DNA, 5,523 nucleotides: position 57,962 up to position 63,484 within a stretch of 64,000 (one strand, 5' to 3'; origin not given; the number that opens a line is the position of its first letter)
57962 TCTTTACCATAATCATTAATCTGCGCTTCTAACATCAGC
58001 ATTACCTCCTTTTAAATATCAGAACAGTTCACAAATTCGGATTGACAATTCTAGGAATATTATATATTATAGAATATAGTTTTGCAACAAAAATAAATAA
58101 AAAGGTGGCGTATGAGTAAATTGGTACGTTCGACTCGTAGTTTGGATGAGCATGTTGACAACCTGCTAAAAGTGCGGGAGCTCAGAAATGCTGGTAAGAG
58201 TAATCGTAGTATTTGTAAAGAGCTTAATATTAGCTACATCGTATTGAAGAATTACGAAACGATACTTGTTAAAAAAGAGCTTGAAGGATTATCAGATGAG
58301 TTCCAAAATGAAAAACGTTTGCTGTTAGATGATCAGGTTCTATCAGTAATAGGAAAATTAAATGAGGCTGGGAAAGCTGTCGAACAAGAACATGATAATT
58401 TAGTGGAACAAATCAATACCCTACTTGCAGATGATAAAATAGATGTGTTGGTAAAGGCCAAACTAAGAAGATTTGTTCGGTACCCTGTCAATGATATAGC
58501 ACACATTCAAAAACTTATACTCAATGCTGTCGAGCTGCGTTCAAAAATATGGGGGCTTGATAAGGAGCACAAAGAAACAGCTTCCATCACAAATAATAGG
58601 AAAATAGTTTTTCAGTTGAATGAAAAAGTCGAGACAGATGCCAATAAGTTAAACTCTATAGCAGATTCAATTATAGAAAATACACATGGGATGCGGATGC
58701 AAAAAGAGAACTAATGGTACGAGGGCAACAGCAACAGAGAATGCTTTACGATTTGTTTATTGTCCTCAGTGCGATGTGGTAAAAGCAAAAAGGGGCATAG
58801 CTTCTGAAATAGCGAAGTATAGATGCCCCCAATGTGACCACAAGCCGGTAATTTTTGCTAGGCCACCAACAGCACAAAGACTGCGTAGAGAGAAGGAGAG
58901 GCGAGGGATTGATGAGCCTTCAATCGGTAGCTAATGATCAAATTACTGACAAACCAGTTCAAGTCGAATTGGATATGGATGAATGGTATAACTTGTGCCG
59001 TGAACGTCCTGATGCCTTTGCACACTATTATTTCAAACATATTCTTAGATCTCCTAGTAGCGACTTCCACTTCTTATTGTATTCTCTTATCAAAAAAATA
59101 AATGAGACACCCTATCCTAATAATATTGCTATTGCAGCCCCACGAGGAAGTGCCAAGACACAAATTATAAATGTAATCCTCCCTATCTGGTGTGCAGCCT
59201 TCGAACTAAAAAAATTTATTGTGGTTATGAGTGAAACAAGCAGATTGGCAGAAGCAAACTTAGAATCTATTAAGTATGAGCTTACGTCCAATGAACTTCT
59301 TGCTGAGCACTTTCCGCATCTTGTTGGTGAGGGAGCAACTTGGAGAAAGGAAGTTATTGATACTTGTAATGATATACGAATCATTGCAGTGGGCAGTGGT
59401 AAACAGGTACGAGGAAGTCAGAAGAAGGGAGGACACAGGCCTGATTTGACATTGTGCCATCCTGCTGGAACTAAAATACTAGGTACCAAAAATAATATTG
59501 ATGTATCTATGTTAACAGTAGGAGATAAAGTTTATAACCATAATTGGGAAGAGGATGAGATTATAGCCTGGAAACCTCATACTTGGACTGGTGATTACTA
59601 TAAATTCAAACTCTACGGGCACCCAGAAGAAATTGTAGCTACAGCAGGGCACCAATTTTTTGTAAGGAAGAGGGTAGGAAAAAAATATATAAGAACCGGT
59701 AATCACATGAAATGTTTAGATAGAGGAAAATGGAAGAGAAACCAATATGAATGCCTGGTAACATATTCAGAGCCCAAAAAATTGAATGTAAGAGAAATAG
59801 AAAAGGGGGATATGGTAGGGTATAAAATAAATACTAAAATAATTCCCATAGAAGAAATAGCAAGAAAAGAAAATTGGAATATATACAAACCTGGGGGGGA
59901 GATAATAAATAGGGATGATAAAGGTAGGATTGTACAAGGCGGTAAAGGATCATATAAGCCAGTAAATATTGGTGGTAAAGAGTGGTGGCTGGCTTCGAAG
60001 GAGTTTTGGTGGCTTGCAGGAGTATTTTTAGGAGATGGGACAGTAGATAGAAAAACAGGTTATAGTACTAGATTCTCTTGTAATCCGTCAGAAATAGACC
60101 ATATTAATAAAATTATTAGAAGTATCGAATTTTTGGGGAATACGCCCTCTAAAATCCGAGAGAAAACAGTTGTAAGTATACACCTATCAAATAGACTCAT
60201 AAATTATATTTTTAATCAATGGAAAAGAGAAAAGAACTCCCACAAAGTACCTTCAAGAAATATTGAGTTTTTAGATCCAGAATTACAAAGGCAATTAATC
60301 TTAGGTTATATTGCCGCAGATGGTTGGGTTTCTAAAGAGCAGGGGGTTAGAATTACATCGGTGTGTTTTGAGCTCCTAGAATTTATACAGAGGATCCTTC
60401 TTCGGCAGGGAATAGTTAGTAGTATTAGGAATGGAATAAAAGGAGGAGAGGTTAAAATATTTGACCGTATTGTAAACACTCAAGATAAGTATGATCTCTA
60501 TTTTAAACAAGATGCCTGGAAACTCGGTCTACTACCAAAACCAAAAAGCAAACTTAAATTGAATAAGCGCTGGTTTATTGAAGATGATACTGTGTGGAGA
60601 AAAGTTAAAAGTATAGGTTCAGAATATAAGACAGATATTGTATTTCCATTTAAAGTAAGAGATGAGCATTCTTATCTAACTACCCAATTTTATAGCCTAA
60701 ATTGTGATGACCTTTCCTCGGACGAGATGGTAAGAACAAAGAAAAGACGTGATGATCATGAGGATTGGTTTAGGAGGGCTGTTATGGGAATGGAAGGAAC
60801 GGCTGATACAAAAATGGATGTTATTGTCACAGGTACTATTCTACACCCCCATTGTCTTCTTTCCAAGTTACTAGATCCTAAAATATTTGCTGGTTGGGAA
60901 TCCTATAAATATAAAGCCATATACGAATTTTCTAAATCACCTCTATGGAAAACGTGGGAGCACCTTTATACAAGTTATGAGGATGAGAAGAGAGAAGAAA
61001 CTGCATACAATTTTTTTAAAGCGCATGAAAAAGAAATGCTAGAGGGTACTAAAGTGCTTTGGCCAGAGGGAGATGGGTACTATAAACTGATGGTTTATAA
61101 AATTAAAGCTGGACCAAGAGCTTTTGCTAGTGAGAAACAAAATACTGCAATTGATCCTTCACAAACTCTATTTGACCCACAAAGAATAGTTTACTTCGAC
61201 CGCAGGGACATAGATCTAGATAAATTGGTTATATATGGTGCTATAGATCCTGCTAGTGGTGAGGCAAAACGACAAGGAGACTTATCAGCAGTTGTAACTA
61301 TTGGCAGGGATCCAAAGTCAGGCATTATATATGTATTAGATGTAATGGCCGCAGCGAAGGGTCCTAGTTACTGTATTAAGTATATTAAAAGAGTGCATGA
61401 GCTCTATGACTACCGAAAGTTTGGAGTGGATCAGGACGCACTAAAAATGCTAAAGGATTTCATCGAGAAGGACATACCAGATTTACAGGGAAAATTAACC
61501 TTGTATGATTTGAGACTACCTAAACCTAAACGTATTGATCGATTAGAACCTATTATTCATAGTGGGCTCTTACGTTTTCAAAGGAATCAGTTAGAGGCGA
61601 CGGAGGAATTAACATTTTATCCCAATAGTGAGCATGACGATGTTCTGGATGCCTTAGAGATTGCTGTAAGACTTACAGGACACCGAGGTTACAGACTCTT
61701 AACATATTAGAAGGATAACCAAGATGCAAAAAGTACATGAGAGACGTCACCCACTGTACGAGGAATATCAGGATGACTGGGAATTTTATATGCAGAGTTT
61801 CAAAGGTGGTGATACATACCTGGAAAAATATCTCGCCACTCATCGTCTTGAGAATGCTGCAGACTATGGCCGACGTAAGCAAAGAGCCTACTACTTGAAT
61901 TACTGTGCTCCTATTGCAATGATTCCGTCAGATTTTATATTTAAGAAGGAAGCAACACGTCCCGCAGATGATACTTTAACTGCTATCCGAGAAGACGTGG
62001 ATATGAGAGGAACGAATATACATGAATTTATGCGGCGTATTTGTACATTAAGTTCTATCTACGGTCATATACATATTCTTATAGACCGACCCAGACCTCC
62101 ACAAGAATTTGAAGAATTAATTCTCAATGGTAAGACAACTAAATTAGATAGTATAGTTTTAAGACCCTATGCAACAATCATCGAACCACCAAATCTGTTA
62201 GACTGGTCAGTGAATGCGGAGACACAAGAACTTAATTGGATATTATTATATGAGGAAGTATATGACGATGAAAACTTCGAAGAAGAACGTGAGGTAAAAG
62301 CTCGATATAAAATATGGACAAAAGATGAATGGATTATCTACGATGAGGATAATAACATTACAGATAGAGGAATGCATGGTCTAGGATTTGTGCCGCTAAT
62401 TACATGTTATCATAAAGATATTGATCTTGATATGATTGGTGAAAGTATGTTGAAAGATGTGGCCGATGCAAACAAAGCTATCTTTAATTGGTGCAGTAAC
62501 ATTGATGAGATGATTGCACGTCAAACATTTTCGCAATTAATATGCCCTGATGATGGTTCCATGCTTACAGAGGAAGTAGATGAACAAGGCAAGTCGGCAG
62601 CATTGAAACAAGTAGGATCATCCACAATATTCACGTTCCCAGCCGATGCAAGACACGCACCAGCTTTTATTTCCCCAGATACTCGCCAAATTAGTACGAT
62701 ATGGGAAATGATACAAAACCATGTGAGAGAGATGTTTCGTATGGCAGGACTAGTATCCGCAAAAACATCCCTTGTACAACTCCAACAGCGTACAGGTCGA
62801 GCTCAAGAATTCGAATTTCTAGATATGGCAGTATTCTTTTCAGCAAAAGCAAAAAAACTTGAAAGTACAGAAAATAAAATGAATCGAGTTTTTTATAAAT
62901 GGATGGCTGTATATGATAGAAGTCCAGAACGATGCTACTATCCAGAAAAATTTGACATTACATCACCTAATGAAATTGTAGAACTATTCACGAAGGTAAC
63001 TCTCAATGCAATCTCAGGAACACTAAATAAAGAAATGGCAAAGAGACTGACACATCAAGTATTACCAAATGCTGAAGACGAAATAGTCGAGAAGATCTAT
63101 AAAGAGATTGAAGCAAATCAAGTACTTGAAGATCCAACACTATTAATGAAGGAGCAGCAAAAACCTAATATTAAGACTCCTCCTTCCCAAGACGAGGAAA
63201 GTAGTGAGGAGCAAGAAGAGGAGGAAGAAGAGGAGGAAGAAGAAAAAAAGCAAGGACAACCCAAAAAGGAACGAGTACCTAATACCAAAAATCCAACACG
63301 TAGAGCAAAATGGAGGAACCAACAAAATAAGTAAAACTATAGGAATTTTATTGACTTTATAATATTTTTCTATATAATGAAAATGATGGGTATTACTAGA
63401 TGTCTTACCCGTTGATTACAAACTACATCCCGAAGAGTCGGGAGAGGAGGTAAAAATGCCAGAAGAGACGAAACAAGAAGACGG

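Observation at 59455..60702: Large terminase interrupted by a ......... intein at the Walker-B/coupling motif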

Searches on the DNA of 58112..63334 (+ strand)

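Call 9: search_dna_similar(query=window:58112-63334:+, collection=phages, mode=near, max_rows=20)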
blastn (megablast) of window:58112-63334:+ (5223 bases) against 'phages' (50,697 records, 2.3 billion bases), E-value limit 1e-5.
No match.
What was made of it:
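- Tried and rejected: A megablast of the terL region against deposited phages found nothing (call 9), so the phage has no close cultured relative.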

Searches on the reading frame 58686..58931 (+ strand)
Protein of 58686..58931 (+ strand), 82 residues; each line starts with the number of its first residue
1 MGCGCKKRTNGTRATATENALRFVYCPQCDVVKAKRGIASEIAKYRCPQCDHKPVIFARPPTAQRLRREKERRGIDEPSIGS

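Call 18: search_protein_families(library=pfam, proteins=[window:58686-58931:+], max_evalue=0.01)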
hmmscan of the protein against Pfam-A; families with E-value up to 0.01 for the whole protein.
window:58686-58931:+ (82 aa): 2 families
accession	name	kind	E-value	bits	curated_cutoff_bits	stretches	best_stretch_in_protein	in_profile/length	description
PF13248.11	Zn_ribbon_3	-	0.00068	19.5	27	0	44-54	2-11/26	zinc-ribbon domain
PF05502.18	Dynactin_p62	-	0.0012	18.2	25.3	1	23-50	5-32/477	Dynactin p62 family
